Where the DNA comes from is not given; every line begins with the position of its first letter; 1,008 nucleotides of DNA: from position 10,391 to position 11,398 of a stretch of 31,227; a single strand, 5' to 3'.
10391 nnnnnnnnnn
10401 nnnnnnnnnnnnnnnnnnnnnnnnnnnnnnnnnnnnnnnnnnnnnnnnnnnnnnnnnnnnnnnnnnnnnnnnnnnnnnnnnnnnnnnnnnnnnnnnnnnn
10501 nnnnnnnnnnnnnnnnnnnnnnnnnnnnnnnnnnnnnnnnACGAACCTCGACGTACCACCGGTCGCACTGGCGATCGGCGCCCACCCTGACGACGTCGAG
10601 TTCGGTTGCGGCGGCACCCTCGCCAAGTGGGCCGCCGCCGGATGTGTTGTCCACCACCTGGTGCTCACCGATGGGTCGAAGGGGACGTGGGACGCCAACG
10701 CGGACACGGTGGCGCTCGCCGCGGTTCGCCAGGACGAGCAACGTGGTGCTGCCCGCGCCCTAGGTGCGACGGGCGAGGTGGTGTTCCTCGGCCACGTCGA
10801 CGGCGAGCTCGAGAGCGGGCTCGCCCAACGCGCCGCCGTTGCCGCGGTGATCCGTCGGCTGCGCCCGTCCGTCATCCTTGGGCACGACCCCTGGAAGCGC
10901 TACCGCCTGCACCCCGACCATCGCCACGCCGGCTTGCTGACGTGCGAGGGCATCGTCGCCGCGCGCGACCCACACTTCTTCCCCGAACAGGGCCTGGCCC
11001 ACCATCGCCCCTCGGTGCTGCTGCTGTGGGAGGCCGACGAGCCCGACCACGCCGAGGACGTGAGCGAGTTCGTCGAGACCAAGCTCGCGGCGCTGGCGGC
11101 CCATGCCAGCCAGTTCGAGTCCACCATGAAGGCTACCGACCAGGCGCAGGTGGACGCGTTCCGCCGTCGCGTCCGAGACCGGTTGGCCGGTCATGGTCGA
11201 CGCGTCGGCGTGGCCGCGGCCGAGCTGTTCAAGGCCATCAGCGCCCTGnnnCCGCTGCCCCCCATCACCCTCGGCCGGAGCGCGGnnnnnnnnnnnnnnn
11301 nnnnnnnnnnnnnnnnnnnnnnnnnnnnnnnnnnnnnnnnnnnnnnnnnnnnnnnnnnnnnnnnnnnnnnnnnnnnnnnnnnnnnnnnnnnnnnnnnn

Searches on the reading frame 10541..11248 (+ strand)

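Call 43: search_protein_families(library=pfam, proteins=[window:10541-11248:+], max_evalue=0.001)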
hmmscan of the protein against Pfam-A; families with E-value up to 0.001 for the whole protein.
window:10541-11248:+ (236 aa): 1 family
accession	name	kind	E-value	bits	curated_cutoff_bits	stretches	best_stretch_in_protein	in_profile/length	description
PF02585.22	PIG-L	-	6.1e-28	98.3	28.2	1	10-134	1-125/129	GlcNAc-PI de-N-acetylase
